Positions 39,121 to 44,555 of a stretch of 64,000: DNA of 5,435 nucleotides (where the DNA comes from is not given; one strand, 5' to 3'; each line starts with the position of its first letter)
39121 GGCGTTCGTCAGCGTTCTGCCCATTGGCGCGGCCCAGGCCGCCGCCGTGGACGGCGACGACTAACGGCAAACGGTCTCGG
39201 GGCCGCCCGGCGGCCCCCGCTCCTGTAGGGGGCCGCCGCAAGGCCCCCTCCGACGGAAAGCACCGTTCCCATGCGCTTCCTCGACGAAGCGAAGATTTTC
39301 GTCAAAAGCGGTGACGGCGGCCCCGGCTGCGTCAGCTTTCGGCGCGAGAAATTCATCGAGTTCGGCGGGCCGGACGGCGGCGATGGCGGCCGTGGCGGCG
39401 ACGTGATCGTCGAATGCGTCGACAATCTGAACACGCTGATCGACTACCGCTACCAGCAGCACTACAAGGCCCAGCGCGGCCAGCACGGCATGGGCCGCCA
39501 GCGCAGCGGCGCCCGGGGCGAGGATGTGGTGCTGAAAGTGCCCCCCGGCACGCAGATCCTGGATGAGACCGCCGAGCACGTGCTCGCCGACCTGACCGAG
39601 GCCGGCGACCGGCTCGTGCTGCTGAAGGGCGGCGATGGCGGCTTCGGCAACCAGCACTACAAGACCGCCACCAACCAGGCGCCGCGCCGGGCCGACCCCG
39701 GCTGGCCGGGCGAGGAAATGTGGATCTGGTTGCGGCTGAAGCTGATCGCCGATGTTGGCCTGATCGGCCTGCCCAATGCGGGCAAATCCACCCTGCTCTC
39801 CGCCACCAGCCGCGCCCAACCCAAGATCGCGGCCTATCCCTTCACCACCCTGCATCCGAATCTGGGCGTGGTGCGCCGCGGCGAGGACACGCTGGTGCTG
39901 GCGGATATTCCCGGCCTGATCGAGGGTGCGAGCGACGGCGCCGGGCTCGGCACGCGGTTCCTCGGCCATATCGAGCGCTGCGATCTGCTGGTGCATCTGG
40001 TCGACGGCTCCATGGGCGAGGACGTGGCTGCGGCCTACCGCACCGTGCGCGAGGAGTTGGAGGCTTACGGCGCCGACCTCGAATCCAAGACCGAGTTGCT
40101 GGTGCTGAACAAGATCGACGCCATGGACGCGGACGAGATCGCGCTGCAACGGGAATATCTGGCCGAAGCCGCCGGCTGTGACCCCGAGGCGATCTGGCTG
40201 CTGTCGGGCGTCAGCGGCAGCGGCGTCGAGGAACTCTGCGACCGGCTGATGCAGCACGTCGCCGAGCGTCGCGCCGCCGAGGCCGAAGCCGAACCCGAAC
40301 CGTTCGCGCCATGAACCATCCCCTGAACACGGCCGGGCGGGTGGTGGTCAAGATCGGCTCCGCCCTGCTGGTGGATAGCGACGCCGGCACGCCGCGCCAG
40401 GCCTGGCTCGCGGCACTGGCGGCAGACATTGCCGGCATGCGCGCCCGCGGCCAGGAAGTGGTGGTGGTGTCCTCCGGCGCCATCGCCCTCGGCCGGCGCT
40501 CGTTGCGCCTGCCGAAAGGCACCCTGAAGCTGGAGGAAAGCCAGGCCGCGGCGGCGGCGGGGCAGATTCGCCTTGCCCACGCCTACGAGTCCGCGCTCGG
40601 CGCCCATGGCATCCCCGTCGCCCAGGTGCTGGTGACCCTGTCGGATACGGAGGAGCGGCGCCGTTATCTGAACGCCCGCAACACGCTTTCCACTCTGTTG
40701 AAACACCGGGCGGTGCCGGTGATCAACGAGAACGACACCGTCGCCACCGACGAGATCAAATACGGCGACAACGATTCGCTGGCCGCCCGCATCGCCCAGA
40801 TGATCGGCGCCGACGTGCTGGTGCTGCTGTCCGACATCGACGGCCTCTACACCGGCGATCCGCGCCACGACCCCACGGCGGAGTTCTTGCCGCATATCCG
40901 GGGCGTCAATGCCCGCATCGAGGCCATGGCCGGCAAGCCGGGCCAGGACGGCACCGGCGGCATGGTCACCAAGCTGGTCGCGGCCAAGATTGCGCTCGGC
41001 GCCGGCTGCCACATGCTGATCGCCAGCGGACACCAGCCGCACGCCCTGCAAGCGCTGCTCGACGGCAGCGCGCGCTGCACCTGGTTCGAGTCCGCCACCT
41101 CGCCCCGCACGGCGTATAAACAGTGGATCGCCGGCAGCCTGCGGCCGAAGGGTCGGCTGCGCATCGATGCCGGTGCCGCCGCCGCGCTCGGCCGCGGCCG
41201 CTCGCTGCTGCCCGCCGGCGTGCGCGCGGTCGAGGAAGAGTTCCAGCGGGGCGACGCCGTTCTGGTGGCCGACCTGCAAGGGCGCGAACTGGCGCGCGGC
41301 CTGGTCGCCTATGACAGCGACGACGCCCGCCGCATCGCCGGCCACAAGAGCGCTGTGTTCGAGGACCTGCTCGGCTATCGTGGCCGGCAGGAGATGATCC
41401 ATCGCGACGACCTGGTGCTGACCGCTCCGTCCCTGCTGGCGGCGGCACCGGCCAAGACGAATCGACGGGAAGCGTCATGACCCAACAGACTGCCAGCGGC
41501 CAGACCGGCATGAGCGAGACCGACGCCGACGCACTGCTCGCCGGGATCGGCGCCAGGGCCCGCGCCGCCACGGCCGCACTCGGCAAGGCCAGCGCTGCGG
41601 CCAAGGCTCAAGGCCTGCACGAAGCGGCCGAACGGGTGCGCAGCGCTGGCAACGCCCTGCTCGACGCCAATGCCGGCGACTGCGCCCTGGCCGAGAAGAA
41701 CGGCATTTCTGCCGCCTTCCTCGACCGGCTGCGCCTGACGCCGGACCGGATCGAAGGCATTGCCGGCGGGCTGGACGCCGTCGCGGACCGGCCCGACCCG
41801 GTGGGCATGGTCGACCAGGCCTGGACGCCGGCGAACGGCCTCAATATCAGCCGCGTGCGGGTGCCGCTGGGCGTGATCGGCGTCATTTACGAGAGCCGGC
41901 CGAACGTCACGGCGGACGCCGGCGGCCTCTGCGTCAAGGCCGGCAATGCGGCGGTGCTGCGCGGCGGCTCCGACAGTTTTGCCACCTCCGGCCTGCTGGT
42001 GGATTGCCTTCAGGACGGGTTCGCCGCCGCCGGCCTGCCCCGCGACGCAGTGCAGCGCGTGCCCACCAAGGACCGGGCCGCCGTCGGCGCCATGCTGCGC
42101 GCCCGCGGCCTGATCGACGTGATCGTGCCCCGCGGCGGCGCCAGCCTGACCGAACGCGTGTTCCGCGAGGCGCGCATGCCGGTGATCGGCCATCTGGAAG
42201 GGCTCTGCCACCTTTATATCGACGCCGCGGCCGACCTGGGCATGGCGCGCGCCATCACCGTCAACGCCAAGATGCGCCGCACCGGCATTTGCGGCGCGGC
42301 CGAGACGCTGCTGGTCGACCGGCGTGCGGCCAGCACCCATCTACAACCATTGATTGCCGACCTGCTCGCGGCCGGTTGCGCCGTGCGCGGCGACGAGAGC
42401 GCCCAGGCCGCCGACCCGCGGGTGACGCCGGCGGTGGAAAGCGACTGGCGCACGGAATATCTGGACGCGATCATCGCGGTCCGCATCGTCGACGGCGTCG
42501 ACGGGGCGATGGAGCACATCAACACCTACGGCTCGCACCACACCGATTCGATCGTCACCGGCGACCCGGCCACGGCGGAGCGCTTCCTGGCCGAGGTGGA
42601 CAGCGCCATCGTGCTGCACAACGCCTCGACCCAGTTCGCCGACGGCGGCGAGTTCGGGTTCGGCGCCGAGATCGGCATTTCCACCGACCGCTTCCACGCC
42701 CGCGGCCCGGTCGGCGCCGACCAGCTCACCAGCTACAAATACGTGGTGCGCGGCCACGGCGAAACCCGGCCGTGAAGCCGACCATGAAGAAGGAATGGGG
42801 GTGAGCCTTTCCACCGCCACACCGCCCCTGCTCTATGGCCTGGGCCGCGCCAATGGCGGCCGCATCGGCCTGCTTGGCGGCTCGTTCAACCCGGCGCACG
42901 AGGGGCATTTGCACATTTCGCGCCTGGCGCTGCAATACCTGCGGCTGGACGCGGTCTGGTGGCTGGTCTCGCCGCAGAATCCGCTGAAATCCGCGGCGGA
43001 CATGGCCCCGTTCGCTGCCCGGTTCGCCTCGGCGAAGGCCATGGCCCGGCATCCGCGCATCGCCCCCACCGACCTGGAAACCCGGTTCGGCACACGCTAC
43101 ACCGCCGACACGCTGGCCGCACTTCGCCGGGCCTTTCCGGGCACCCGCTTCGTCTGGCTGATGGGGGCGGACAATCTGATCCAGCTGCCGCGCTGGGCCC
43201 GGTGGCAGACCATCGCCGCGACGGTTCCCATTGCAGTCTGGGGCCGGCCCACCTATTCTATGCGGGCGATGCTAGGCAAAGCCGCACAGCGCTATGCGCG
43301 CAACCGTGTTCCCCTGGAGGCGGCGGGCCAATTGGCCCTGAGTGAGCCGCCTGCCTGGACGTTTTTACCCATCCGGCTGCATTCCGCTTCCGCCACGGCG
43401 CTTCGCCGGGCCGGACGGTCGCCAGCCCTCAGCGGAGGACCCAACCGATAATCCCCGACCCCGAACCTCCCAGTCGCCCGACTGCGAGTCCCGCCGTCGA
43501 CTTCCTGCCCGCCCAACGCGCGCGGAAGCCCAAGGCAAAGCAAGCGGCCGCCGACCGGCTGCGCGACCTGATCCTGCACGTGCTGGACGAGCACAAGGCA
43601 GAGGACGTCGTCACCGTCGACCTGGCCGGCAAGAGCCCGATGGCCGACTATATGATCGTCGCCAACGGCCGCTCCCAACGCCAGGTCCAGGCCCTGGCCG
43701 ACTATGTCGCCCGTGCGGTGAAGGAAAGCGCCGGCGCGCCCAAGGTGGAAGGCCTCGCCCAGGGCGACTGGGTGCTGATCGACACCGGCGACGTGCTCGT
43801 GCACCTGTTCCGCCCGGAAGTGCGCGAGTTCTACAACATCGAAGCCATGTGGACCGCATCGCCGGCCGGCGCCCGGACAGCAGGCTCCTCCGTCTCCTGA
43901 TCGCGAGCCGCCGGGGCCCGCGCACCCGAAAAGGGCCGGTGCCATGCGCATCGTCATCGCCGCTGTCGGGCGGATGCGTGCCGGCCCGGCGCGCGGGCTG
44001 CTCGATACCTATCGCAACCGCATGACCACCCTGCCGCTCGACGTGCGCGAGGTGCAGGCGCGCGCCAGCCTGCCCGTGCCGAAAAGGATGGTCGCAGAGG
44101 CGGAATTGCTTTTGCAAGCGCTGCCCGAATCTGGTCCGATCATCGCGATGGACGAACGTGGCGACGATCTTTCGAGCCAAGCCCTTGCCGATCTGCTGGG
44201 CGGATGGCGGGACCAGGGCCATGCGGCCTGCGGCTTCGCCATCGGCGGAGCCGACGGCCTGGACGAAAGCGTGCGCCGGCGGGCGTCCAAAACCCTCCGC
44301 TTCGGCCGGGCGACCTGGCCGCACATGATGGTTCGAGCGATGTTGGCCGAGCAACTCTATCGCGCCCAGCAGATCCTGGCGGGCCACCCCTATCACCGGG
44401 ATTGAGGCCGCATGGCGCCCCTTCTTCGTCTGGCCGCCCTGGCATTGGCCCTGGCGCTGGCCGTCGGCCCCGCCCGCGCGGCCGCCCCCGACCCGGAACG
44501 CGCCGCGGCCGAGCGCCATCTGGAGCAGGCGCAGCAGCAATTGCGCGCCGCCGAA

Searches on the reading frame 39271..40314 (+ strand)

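Call 8: search_protein_families(library=pfam, proteins=[window:39271-40314:+], max_evalue=0.001)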
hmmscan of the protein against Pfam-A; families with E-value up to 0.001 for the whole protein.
window:39271-40314:+ (347 aa): 4 families
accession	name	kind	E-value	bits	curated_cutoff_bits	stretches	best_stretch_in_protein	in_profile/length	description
PF01018.28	GTP1_OBG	-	2.9e-64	215.8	27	1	5-158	2-155/155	GTP1/OBG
PF01926.29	MMR_HSR1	-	1.2e-25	90.2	21.9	1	161-281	1-113/113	50S ribosome-binding GTPase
PF02421.24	FeoB_N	-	1.2e-10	41.6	27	1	162-324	3-154/156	Ferrous iron transport protein B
PF00025.27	Arf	-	0.00031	20.7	22.3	1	164-329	19-173/174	ADP-ribosylation factor family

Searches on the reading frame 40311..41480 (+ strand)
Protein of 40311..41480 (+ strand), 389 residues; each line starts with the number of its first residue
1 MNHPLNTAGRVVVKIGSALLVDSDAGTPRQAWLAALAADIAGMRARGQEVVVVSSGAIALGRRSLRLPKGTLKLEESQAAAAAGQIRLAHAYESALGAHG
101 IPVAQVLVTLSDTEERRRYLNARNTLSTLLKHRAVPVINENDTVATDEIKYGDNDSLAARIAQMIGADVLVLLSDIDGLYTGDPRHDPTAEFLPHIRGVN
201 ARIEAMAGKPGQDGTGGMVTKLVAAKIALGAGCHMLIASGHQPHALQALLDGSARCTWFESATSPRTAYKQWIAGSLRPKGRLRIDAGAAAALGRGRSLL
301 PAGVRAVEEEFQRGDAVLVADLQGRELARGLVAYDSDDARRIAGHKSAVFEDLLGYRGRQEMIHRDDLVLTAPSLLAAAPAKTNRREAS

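Call 8: search_protein_families(library=pfam, proteins=[window:40311-41480:+], max_evalue=0.001)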
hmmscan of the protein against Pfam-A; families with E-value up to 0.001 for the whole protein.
window:40311-41480:+ (389 aa): 2 families
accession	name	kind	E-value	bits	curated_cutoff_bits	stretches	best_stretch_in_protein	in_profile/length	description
PF00696.33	AA_kinase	-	2.8e-46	158.6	24.9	1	10-239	2-234/234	Amino acid kinase family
PF01472.26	PUA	-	7.3e-21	74.3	24.8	1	281-348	1-68/74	PUA domain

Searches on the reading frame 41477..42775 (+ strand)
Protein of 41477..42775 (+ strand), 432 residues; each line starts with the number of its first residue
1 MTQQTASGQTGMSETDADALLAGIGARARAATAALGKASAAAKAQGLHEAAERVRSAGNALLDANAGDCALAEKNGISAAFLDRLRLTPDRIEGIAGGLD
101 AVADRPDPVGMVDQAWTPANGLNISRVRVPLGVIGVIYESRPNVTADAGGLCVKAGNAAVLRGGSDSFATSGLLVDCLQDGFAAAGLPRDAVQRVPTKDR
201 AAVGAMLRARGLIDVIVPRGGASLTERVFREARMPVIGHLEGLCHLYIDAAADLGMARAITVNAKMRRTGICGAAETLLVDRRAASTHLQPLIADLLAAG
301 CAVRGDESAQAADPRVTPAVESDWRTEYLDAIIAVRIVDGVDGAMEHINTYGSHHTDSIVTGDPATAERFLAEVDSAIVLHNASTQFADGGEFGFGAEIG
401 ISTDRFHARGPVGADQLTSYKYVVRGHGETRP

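Call 8: search_protein_families(library=pfam, proteins=[window:41477-42775:+], max_evalue=0.001)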
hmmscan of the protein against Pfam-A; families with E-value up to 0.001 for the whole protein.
window:41477-42775:+ (432 aa): 1 family
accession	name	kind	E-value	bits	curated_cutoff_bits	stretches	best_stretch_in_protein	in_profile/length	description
PF00171.27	Aldedh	-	1.8e-14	53.6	23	1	26-294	36-291/461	Aldehyde dehydrogenase family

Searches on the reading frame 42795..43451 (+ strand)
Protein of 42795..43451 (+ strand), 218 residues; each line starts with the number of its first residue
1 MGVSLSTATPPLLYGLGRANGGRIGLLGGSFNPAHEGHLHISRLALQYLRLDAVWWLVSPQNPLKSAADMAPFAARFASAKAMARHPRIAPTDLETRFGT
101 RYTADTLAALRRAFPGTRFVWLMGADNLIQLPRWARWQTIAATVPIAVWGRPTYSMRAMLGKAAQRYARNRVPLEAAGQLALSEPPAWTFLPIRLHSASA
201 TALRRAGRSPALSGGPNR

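Call 8: search_protein_families(library=pfam, proteins=[window:42795-43451:+], max_evalue=0.001)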
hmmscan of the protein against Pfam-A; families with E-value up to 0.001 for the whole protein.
window:42795-43451:+ (218 aa): 1 family
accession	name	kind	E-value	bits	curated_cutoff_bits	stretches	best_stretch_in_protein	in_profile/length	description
PF01467.32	CTP_transf_like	-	2.7e-15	57.2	21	1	26-166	1-114/133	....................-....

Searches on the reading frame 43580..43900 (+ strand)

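Call 8: search_protein_families(library=pfam, proteins=[window:43580-43900:+], max_evalue=0.001)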
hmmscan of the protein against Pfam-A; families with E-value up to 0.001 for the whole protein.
window:43580-43900:+ (106 aa): 1 family
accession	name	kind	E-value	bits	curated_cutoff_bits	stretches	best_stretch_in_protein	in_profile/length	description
PF02410.21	RsfS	-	1.2e-31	109.2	21.6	1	2-91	7-98/98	Ribosomal silencing factor during starvation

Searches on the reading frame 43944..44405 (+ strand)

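Call 8: search_protein_families(library=pfam, proteins=[window:43944-44405:+], max_evalue=0.001)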
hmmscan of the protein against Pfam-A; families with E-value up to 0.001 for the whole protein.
window:43944-44405:+ (153 aa): 2 families
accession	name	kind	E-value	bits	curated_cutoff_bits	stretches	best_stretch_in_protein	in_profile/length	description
PF02590.22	SPOUT_MTase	-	1.9e-41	142.1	27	1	1-151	1-154/154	Predicted SPOUT methyltransferase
PF16751.10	RsdA_SigD_bd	-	0.00036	21.2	26.7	1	50-90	5-40/46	Anti-sigma-D factor RsdA to sigma factor binding region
